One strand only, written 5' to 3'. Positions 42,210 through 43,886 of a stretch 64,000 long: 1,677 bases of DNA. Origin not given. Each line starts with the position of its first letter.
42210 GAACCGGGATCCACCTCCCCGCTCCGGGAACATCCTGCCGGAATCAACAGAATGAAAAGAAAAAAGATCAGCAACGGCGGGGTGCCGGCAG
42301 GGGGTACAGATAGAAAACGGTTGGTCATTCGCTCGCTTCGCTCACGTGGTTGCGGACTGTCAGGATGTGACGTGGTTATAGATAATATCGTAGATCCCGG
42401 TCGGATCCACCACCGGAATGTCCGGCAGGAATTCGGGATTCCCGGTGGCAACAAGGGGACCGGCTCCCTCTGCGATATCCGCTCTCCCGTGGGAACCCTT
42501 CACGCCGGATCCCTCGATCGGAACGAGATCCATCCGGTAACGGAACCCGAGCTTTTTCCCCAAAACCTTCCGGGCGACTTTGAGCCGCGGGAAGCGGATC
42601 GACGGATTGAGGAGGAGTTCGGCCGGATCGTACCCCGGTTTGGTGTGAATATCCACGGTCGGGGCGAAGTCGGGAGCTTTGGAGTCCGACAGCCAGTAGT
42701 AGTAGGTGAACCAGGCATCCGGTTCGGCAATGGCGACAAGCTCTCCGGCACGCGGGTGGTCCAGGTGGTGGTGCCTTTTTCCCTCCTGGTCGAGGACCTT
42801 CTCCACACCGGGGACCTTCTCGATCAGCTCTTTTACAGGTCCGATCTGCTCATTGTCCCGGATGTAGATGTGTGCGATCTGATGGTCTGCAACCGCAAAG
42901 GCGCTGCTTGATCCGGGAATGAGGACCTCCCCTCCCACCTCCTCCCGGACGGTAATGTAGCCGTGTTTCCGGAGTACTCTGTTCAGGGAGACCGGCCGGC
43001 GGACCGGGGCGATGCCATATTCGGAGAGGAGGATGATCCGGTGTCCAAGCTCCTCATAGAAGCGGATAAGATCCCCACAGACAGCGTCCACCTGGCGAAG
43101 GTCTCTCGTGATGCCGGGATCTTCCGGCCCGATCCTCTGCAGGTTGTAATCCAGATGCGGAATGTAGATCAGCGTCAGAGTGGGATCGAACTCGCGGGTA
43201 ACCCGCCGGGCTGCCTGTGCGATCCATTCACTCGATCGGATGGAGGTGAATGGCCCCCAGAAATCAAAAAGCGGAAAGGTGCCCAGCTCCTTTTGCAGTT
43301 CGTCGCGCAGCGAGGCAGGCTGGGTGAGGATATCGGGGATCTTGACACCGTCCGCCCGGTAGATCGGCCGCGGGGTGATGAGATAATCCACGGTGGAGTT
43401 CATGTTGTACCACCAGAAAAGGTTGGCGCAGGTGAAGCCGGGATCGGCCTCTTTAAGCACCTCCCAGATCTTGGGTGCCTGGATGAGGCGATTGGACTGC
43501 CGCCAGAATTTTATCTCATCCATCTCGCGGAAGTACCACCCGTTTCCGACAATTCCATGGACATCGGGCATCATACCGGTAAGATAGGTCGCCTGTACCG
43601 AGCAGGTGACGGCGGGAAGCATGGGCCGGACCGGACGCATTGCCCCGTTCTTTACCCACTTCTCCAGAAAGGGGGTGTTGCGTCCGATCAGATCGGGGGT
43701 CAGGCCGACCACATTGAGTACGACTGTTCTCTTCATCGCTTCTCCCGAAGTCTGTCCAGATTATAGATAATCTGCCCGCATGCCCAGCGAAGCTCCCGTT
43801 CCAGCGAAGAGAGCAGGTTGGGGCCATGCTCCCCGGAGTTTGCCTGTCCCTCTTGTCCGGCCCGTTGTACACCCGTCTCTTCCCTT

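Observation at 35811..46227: eboDEF is packed into one apparent 10-kb transcription unit with a giant TPR/FG-GAP lipoprotein, a CRTAC1/ASPIC protein and an RnfD-like membrane protein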

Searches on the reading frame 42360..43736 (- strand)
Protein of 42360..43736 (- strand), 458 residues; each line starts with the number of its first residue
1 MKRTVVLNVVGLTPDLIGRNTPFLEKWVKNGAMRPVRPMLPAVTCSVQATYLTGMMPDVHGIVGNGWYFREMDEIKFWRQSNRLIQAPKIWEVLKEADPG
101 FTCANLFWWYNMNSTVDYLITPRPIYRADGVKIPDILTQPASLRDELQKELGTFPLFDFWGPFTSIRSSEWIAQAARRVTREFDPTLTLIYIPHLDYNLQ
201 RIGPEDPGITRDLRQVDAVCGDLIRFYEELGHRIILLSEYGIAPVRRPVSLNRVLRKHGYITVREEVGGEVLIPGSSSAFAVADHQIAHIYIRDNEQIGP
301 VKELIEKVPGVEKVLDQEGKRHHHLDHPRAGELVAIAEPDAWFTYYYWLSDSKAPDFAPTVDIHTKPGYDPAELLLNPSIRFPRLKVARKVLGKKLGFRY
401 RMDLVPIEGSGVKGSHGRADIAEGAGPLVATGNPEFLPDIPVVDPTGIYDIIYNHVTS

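Call 3: search_protein_families(library=pfam, proteins=[window:42360-43736:-], max_evalue=0.01)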
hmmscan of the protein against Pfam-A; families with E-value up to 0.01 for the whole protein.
window:42360-43736:- (458 aa): 1 family
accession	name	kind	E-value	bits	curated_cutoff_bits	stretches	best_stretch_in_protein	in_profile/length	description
PF01663.27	Phosphodiest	-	4.7e-65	220.9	23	1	4-370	1-342/342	Type I phosphodiesterase / nucleotide pyrophosphatase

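Call 5: search_protein_families(library=ncbifam, proteins=[window:42360-43736:-], max_evalue=0.001)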
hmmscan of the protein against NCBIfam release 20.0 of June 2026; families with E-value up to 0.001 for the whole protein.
window:42360-43736:- (458 aa): 1 family
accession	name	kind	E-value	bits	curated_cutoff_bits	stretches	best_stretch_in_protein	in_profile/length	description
TIGR02335.1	hydr_PhnA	equivalog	1.5e-05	24.3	407.55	0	4-74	15-90/408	phosphonoacetate hydrolase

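Call 25: find_related_loci(query=window:42360-43736:-, collection=metagenome_contigs, flank=10000)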
Query window:42360-43736:- (458 aa) in metagenome_contigs; peptide patterns used: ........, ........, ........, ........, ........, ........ (x = any residue, [..] = any of these).
600 stretches matched a pattern (row limit reached: there are more); 590 encode a relative of the query (tblastn E <= 1e-3); the best 80 are kept; 80 distinct loci.
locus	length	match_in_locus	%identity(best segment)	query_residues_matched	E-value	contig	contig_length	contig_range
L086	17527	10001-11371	71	1-458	0e+0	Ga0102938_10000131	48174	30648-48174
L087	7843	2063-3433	71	1-458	0e+0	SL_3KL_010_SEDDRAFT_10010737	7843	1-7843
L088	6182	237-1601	63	3-458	0e+0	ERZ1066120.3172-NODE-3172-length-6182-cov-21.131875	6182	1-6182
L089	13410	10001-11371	59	1-458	0e+0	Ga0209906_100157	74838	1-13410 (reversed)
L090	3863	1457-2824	59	1-457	0e+0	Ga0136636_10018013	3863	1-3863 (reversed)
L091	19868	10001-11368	59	1-457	0e+0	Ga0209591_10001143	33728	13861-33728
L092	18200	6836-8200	61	1-456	0e+0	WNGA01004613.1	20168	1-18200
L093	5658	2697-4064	60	1-457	0e+0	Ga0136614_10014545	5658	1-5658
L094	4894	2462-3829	60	1-457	0e+0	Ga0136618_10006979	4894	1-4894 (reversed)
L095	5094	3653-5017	57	1-456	0e+0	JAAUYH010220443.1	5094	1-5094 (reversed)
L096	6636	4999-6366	59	1-457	0e+0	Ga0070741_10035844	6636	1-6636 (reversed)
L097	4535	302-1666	57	1-456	0e+0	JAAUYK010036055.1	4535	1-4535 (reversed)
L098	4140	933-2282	62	1-454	0e+0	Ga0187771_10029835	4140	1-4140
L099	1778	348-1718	59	1-456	0e+0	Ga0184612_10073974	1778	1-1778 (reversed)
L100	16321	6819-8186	60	1-457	0e+0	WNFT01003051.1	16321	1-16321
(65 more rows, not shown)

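Call 64: list_cluster_members(proteins=[P0241, window:42360-43736:-, window:38630-42328:-, window:36709-38607:-, window:21097-23946:-])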
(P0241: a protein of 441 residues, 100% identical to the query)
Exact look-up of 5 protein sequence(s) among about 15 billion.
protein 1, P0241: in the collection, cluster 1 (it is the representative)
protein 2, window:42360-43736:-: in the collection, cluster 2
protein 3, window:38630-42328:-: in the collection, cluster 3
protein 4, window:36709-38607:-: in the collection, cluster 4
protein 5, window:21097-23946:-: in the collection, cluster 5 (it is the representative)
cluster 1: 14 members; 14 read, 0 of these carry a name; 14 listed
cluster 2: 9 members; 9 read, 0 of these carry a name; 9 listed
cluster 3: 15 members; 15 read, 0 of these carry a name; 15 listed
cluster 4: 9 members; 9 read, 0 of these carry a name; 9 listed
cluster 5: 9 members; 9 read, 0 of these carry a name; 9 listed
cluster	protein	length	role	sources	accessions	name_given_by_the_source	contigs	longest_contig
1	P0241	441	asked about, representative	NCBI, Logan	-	-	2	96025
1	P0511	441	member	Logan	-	-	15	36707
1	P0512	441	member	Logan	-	-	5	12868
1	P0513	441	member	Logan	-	-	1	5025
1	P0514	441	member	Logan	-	-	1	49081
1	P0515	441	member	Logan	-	-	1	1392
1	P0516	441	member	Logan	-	-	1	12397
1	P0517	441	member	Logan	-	-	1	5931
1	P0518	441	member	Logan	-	-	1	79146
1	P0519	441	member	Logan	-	-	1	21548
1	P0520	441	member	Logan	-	-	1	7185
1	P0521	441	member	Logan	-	-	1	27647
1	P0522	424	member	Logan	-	-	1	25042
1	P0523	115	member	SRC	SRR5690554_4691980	-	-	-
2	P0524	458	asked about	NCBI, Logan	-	-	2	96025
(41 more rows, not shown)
